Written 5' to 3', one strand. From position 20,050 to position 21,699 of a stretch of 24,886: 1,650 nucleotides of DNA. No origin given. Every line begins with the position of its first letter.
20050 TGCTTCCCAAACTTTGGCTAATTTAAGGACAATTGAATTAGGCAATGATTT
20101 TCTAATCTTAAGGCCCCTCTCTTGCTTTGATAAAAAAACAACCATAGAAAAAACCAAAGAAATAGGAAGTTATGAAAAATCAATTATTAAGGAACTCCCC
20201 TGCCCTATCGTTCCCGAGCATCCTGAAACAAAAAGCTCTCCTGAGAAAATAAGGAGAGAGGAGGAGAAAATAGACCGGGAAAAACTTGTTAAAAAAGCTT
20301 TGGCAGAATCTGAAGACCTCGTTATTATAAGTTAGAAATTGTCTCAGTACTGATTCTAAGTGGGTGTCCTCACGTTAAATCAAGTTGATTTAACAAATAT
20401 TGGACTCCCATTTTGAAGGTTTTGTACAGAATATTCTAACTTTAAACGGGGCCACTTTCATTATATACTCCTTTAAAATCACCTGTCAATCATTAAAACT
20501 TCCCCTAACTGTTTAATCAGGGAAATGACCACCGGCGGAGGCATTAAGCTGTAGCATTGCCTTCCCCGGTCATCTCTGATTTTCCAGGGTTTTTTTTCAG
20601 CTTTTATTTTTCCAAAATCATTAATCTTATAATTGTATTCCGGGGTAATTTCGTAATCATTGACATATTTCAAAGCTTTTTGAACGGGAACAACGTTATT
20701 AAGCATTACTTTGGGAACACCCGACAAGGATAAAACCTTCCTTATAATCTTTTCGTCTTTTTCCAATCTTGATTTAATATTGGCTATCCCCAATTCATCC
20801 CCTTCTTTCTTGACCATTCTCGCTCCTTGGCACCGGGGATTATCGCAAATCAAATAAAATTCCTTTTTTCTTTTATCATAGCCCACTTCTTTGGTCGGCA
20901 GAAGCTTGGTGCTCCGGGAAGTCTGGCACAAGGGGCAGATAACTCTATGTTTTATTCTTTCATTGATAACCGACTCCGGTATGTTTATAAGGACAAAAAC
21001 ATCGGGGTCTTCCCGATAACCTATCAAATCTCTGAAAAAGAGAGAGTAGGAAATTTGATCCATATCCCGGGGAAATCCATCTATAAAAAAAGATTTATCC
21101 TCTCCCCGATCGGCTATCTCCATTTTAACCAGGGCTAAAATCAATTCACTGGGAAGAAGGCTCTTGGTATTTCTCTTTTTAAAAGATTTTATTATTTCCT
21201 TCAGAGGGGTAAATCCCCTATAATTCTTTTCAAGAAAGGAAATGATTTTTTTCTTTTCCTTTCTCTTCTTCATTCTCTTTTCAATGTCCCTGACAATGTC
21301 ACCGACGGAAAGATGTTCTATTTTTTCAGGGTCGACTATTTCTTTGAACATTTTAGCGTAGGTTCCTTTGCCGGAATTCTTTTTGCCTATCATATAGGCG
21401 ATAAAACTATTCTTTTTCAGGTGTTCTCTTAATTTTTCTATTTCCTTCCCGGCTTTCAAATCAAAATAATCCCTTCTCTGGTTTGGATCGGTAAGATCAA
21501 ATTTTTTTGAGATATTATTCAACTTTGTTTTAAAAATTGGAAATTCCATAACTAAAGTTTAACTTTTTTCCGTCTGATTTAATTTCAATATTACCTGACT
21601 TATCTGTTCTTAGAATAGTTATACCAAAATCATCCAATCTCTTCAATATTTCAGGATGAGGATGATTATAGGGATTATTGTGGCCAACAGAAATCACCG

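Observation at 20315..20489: Compact 6S-like RNA (~140 nt) with its own consensus promoter, hidden between convergent genes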

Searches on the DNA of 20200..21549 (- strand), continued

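Call 38: search_with_rna_model(model_id=R1, sources=[window, L027, L028, L029, L031, L113, L034, L036, L038, L039, L040, L041, L042, L044, L045, L046, L047, L048, L049, L050, L052, L053, L055, L056, L057, L059, L060, L061, L062, L063, L065, L066, L067, L068, L069, L070, L071, L072, L073, L074, L075, L076, L077, L078, L079, L080, L081, L083, L085, L086, L087, L088, L091, L093, L094, L095, L097, L098, L099, L100, L101, L102, L103, L104, L105, L106, L107, L108, L109, L110], max_evalue=1, make_alignment=true)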
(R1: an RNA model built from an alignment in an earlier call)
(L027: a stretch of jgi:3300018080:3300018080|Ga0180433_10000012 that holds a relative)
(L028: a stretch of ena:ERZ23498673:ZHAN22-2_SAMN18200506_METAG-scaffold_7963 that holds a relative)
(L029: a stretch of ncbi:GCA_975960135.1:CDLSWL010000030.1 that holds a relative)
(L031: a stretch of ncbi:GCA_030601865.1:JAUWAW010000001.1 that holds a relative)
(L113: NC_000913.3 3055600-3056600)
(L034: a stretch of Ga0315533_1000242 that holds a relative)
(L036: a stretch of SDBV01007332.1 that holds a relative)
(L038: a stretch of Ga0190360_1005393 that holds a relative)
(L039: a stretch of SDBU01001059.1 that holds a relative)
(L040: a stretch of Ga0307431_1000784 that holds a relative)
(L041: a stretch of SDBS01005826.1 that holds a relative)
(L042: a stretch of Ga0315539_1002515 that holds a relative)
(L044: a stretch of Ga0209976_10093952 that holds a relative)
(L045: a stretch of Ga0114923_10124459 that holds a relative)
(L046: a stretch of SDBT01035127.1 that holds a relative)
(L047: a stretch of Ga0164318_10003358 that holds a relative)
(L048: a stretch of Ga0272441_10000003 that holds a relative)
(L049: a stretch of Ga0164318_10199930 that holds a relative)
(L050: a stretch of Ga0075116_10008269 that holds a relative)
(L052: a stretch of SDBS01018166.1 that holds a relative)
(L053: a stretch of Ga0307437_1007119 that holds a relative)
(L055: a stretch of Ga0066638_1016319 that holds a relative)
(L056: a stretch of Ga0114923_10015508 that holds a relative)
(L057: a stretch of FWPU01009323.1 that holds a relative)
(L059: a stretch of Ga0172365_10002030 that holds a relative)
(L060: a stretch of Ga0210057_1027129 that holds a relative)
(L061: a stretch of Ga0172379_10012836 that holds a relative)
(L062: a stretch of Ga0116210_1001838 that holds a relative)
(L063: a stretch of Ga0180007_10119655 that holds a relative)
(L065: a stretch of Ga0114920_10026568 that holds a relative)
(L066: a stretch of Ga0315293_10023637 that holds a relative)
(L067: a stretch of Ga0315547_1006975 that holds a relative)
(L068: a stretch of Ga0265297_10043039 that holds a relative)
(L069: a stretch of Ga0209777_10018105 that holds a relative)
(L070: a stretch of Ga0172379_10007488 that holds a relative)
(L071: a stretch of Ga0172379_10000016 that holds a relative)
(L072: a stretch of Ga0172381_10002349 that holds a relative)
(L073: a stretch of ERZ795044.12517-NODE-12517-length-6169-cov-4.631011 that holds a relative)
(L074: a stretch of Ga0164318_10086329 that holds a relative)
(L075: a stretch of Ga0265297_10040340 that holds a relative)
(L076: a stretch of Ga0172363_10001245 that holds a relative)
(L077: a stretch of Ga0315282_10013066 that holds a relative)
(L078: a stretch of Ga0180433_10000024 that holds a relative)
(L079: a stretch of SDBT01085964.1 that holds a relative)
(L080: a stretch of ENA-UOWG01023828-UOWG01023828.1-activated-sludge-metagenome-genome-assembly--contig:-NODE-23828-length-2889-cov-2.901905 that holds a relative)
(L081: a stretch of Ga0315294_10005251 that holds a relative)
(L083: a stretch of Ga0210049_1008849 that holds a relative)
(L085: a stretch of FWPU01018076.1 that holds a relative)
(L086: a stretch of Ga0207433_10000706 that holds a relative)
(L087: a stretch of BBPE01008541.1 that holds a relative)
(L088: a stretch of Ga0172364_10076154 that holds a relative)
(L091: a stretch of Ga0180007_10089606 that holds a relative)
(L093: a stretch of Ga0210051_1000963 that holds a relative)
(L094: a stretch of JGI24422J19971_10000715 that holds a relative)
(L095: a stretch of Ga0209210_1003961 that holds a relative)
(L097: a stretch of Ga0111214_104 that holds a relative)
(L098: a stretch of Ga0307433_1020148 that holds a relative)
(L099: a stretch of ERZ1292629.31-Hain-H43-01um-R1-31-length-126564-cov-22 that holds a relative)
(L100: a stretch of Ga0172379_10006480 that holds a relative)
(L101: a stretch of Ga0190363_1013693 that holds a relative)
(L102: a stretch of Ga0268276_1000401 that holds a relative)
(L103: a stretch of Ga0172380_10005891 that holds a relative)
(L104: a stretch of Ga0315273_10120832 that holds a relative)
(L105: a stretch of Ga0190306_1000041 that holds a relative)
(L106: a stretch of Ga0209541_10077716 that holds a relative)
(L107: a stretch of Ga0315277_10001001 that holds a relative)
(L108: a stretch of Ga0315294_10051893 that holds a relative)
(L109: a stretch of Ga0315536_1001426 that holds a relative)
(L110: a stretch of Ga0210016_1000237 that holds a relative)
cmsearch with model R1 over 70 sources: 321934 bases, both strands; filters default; matches with E-value up to 1: 83.
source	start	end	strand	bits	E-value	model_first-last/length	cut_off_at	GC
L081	3105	3243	+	115.3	1.1e-22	1-138/138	no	0.4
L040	3108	3249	+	114.2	2e-22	1-138/138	no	0.48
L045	1567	1701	+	114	2.1e-22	1-138/138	no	0.41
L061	3294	3427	+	113.8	2.4e-22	1-138/138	no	0.39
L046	3135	3278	+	112.8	4e-22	1-138/138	no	0.43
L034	3093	3231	+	112.5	4.7e-22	1-138/138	no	0.37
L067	3091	3229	+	111.8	6.7e-22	1-138/138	no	0.37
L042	2944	3080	+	109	2.9e-21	1-138/138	no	0.4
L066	1496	1631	+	108.7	3.5e-21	1-138/138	no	0.45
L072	3120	3252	+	107.2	7.5e-21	1-138/138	no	0.42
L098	1450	1587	+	106.7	9.5e-21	1-138/138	no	0.48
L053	3058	3194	+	106.7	9.8e-21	1-138/138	no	0.39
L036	3214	3344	+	106.7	9.8e-21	1-138/138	no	0.41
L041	3108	3238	+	106.6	1e-20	1-138/138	no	0.44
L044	1310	1447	+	105.9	1.4e-20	1-138/138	no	0.4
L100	3099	3233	+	105.4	1.9e-20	1-138/138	no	0.42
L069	3105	3239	+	104.7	2.7e-20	1-138/138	no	0.36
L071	3103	3230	+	103.1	6.4e-20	1-138/138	no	0.39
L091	1431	1561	+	103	6.6e-20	1-138/138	no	0.38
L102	3084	3215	+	102.7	7.8e-20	1-138/138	no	0.35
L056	2675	2815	+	100.8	2e-19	1-138/138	no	0.4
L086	3190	3329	+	100.4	2.6e-19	1-138/138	no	0.42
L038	3238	3380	+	100.3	2.7e-19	1-138/138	no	0.46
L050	3090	3232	+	100.1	2.9e-19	1-138/138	no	0.36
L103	3084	3214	+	98.7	6e-19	1-138/138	no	0.37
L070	1150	1277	+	97.6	1.1e-18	1-138/138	no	0.38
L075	2418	2550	+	97.1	1.4e-18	1-138/138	no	0.38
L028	4142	4287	-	97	1.5e-18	1-138/138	no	0.36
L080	1885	2018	-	96.5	1.9e-18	1-138/138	no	0.42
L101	2329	2469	+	96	2.5e-18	1-138/138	no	0.51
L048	3100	3248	+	94.8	4.7e-18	1-138/138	no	0.48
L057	3168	3305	+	94.6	5.1e-18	1-138/138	no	0.44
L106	1209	1341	+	92.7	1.4e-17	1-138/138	no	0.55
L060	3096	3230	+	92.3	1.7e-17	1-134/138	3'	0.44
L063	1258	1402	+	91.4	2.7e-17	1-138/138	no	0.47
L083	1566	1704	+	91.3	2.8e-17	1-138/138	no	0.46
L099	3102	3233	+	90.9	3.5e-17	1-138/138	no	0.35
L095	3102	3232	+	89.6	7e-17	1-138/138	no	0.38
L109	3258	3395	+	89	9.4e-17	1-138/138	no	0.41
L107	3169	3306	+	87.8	1.7e-16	1-138/138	no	0.4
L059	4851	4994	+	87.8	1.8e-16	1-138/138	no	0.48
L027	5124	5266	-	86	4.4e-16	1-138/138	no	0.34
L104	1383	1519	+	85.8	4.9e-16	1-138/138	no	0.4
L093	3192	3339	+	85.8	5e-16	1-138/138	no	0.45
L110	3099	3229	+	85.2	6.8e-16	1-138/138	no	0.4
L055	1342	1482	+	84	1.2e-15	1-138/138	no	0.46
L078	3111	3245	+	83.3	1.9e-15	1-138/138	no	0.42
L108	3193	3329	+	83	2.1e-15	1-138/138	no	0.43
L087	1789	1925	+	82.7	2.5e-15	1-138/138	no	0.44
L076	3116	3253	+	82.4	2.9e-15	1-138/138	no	0.47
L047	4356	4501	+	82.2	3.1e-15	1-138/138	no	0.47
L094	3252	3394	+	82.2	3.2e-15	1-138/138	no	0.42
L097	3089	3229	+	79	1.7e-14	1-138/138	no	0.37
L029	4129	4272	-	73.3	3.2e-13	1-138/138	no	0.41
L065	3037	3169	+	70.1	1.7e-12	1-138/138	no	0.4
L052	3086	3231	+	68.5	3.9e-12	1-138/138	no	0.46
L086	3190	3329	-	36.6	6e-05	1-138/138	no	0.42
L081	3105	3243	-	32.1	0.00063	1-138/138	no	0.4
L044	1310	1447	-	30.1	0.0018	1-138/138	no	0.4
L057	3168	3305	-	28.3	0.0046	1-138/138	no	0.44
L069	3105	3239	-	28.1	0.0049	1-138/138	no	0.36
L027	5124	5266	+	27.7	0.0062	1-138/138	no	0.34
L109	3258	3395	-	27.3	0.0075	1-138/138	no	0.41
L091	1431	1561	-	27.1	0.0084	1-138/138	no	0.38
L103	3084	3214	-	26.6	0.011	1-138/138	no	0.37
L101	2329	2469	-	26.3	0.012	1-138/138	no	0.51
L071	3103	3230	-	25.5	0.019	1-138/138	no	0.39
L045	1567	1701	-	24.9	0.027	1-138/138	no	0.41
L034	3093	3231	-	24.6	0.031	1-138/138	no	0.37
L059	4851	4994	-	23.9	0.044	1-138/138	no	0.48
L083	1566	1704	-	23.3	0.059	1-138/138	no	0.46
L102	3084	3215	-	23.2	0.064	1-138/138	no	0.35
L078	3111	3245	-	22.4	0.096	1-138/138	no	0.42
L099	4155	4203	+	22.1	0.11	1-138/138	no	0.49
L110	3099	3229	-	20.3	0.28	1-138/138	no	0.4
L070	1150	1277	-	19.9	0.35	1-138/138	no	0.38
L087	1789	1925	-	19.9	0.36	1-138/138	no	0.44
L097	3091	3229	-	19.7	0.38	1-138/138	no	0.37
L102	1006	1087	+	19.3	0.47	1-138/138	no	0.27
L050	3090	3232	-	19.1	0.53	1-138/138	no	0.36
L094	3252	3394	-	18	0.93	1-138/138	no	0.42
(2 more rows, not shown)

Alignment A5: 83 matches aligned to the model, 262 columns, each read 5' to 3' on its own strand. Consensus structure (alignment columns), stored with it:
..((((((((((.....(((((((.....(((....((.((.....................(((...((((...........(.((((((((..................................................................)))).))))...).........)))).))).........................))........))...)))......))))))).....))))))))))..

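Call 39: search_with_rna_model(model_id=R1, sources=[window, L027, L028, L029, L034, L036, L038, L040, L041, L042, L044, L045, L046, L047, L048, L050, L052, L053, L055, L056, L057, L059, L061, L063, L065, L066, L067, L069, L070, L071, L072, L075, L076, L078, L080, L081, L083, L086, L087, L091, L093, L094, L095, L097, L098, L099, L100, L101, L102, L103, L104, L106, L107, L108, L109, L110], max_evalue=1e-9, make_alignment=true)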
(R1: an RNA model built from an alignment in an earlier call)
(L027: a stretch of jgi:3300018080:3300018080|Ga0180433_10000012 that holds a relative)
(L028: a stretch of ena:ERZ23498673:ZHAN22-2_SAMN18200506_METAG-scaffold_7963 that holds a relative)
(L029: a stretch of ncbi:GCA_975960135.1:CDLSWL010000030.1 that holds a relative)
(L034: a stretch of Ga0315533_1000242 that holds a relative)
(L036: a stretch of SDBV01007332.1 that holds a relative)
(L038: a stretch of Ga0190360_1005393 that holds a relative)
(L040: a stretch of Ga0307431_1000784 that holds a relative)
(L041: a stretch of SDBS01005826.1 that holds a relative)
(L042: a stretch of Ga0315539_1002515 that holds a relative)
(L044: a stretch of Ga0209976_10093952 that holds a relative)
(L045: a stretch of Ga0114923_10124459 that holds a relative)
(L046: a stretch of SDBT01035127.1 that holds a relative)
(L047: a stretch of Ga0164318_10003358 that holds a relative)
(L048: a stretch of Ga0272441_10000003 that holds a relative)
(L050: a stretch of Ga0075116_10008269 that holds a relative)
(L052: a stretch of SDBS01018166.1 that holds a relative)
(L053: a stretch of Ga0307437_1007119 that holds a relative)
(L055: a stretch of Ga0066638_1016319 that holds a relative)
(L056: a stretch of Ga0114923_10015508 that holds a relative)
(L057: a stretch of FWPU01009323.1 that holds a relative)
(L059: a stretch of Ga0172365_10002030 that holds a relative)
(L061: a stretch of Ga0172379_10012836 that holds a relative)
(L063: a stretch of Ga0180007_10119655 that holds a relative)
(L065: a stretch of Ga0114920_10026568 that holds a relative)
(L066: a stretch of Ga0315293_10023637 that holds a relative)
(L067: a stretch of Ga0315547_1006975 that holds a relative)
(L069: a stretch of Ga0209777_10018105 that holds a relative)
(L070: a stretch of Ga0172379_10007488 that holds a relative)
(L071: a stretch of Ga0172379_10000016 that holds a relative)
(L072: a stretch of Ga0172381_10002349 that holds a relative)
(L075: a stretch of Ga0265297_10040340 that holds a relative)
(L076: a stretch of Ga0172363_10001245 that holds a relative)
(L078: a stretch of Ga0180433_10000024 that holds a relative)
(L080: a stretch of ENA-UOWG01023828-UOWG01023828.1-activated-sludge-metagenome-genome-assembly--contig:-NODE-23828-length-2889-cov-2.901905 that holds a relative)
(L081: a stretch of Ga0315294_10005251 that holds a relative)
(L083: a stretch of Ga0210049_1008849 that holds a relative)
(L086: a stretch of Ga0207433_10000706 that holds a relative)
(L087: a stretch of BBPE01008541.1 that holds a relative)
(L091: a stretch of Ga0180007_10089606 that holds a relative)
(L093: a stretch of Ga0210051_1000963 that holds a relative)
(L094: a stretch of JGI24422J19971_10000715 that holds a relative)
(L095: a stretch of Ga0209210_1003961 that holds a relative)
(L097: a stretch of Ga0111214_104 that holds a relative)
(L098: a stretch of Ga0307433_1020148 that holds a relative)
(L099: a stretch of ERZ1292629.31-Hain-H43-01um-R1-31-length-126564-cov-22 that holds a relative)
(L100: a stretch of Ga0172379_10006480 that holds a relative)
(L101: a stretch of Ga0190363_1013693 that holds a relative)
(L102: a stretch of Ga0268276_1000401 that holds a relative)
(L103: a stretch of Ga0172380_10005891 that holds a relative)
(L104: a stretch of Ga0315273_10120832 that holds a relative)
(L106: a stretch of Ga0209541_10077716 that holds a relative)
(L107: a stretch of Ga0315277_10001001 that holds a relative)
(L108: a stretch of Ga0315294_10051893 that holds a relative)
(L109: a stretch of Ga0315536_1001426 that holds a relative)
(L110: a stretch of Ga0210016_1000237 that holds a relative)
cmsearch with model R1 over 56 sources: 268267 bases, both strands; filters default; matches with E-value up to 1e-9: 56.
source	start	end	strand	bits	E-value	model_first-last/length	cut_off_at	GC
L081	3105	3243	+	115.3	9.3e-23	1-138/138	no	0.4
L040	3108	3249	+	114.2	1.6e-22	1-138/138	no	0.48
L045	1567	1701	+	114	1.8e-22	1-138/138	no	0.41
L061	3294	3427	+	113.8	2e-22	1-138/138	no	0.39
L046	3135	3278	+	112.8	3.3e-22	1-138/138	no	0.43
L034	3093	3231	+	112.5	3.9e-22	1-138/138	no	0.37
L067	3091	3229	+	111.8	5.6e-22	1-138/138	no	0.37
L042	2944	3080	+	109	2.4e-21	1-138/138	no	0.4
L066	1496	1631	+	108.7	2.9e-21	1-138/138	no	0.45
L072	3120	3252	+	107.2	6.2e-21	1-138/138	no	0.42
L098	1450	1587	+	106.7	7.9e-21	1-138/138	no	0.48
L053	3058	3194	+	106.7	8.1e-21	1-138/138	no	0.39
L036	3214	3344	+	106.7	8.2e-21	1-138/138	no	0.41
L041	3108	3238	+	106.6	8.5e-21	1-138/138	no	0.44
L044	1310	1447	+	105.9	1.2e-20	1-138/138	no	0.4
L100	3099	3233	+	105.4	1.6e-20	1-138/138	no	0.42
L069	3105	3239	+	104.7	2.2e-20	1-138/138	no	0.36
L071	3103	3230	+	103.1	5.3e-20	1-138/138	no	0.39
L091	1431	1561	+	103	5.5e-20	1-138/138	no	0.38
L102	3084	3215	+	102.7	6.5e-20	1-138/138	no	0.35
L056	2675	2815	+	100.8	1.7e-19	1-138/138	no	0.4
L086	3190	3329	+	100.4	2.2e-19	1-138/138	no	0.42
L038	3238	3380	+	100.3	2.2e-19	1-138/138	no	0.46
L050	3090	3232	+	100.1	2.5e-19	1-138/138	no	0.36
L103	3084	3214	+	98.7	5e-19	1-138/138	no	0.37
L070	1150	1277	+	97.6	8.9e-19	1-138/138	no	0.38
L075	2418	2550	+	97.1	1.2e-18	1-138/138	no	0.38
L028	4142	4287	-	97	1.2e-18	1-138/138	no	0.36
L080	1885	2018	-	96.5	1.6e-18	1-138/138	no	0.42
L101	2329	2469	+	96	2.1e-18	1-138/138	no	0.51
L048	3100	3248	+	94.8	4e-18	1-138/138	no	0.48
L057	3168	3305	+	94.6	4.2e-18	1-138/138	no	0.44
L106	1209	1341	+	92.7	1.2e-17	1-138/138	no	0.55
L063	1258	1402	+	91.4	2.3e-17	1-138/138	no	0.47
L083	1566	1704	+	91.3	2.3e-17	1-138/138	no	0.46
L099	3102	3233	+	90.9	2.9e-17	1-138/138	no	0.35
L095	3102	3232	+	89.6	5.8e-17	1-138/138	no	0.38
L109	3258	3395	+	89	7.9e-17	1-138/138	no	0.41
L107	3169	3306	+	87.8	1.4e-16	1-138/138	no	0.4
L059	4851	4994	+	87.8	1.5e-16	1-138/138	no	0.48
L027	5124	5266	-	86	3.6e-16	1-138/138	no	0.34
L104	1383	1519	+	85.8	4.1e-16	1-138/138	no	0.4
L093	3192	3339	+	85.8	4.2e-16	1-138/138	no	0.45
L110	3099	3229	+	85.2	5.6e-16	1-138/138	no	0.4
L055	1342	1482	+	84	1e-15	1-138/138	no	0.46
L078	3111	3245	+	83.3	1.6e-15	1-138/138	no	0.42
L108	3193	3329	+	83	1.7e-15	1-138/138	no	0.43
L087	1789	1925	+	82.7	2.1e-15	1-138/138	no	0.44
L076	3116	3253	+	82.4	2.4e-15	1-138/138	no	0.47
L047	4356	4501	+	82.2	2.6e-15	1-138/138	no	0.47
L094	3252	3394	+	82.2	2.7e-15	1-138/138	no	0.42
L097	3089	3229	+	79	1.4e-14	1-138/138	no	0.37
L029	4129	4272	-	73.3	2.7e-13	1-138/138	no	0.41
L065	3037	3169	+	70.1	1.4e-12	1-138/138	no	0.4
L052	3086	3231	+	68.5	3.2e-12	1-138/138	no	0.46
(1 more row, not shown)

Alignment A6: 56 matches aligned to the model, 185 columns, each read 5' to 3' on its own strand. Consensus structure (alignment columns), stored with it:
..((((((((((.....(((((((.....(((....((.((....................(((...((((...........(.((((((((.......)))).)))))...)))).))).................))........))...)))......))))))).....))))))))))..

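Call 41: search_rna_families(sources=[L034, L036, L040, L041, L042, L046, L050, L053, L056, L066, L067, L081, L060, L101], threshold=evalue, max_evalue=10, show_alignments=0)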
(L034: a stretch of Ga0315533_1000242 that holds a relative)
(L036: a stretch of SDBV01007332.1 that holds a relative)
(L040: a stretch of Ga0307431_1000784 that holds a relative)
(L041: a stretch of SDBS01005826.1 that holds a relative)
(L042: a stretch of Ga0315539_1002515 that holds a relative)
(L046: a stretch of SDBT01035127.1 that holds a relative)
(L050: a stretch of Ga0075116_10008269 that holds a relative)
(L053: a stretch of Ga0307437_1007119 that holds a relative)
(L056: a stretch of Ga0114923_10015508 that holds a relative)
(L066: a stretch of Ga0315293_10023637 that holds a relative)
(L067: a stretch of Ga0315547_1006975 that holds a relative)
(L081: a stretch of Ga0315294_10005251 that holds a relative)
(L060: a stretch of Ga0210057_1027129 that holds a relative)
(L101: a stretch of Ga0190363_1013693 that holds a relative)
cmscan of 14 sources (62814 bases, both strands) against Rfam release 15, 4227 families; matches with E-value up to 10: 26.
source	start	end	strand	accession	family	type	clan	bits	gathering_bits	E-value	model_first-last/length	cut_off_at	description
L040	3476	3547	-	RF00005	tRNA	Gene; tRNA;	CL00001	61.1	29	8.6e-11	1-71/71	no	tRNA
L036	3411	3481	-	RF00005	tRNA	Gene; tRNA;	CL00001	59.6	29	2.3e-10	1-71/71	no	tRNA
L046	3334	3404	-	RF00005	tRNA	Gene; tRNA;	CL00001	59.4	29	2.5e-10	1-71/71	no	tRNA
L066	2583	2653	-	RF00005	tRNA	Gene; tRNA;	CL00001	57.6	29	8.1e-10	1-71/71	no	tRNA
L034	3276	3346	-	RF00005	tRNA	Gene; tRNA;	CL00001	54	29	7.8e-09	1-71/71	no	tRNA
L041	4283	4353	-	RF00005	tRNA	Gene; tRNA;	CL00001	53.9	29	8.2e-09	1-71/71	no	tRNA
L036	1033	1150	+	RF02446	SpR18_sRNA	Gene; sRNA;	-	33.3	60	0.94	1-132/132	no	Streptococcus sRNA SpR18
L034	3237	3350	-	RF02435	SpF41_sRNA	Gene; sRNA;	-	33.1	52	0.24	1-105/105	no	Streptococcus sRNA SpF41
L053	4292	4376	-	RF00652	MIR478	Gene; miRNA;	-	30.7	50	1.5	1-91/91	no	MIR478 microRNA precursor family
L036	3361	3485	-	RF02435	SpF41_sRNA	Gene; sRNA;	-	29.9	52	1.2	1-105/105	no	Streptococcus sRNA SpF41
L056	8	81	-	RF02362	Yfr10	Gene; sRNA;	-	28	43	5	1-78/78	no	Cyanobacterial functional RNA 10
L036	3360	3450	-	RF01772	rnk_pseudo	Cis-reg; leader;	-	27.9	55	1.3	1-108/108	no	Pseudomonas rnk leader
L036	3345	3421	-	RF01770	rimP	Cis-reg; leader;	-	27.8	47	2.2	1-102/102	no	Gammaprotebacteria rimP leader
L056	16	82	-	RF02495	ohsC_RNA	Gene; antitoxin;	-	27.4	50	5.8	1-77/77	no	Oppression of Hydrophobic ORF by sRNA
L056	1494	1552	+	RF04145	MIR8706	Gene; miRNA;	-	24.1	95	3.4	1-101/101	no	MIR8706 microRNA precursor family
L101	3609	3696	-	RF04170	MIR7723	Gene; miRNA;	-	24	200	1.7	1-235/235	no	MIR7723 microRNA precursor family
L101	858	912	+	RF03858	mir-1991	Gene; miRNA;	-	23.4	66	6.1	1-66/66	no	mir-1991 microRNA precursor family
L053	1101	1160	-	RF02236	asX2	Gene; sRNA;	-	23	70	3.8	1-87/87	no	Xanthomonas sRNA asX2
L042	3286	3357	-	RF03362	mir-9436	Gene; miRNA;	-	22.6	80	4.8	1-66/66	no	mir-9436 microRNA precursor family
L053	3400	3471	-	RF03362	mir-9436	Gene; miRNA;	-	22.6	80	4.8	1-66/66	no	mir-9436 microRNA precursor family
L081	1487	1537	+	RF01139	sR2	Gene; snRNA; snoRNA; CD-box;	-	21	42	2.3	1-57/57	no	Small nucleolar RNA sR2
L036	2285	2396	-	RF02091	DAOA-AS1_2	Gene; lncRNA;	-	20.6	43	1.7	1-205/205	no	DAOA antisense RNA 1 conserved region 2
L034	33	96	+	RF02147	MEG8_3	Gene; lncRNA;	-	19.3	40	1.9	1-66/66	no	Maternally expressed 8 exon 3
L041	2595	2647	+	RF02117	FMR1-AS1_1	Gene; lncRNA;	-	19.2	40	4.4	1-56/56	no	FMR1 antisense RNA 1 conserved region 1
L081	1572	1644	+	RF03142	L2-Alphaproteobacteria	Cis-reg; leader;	-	18.2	37.8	5.1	1-66/66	no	L2-Alphaproteobacteria ribosomal protein leader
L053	738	785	+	RF00023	tmRNA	Gene;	CL00001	13.1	47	0.37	89-140/374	no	transfer-messenger RNA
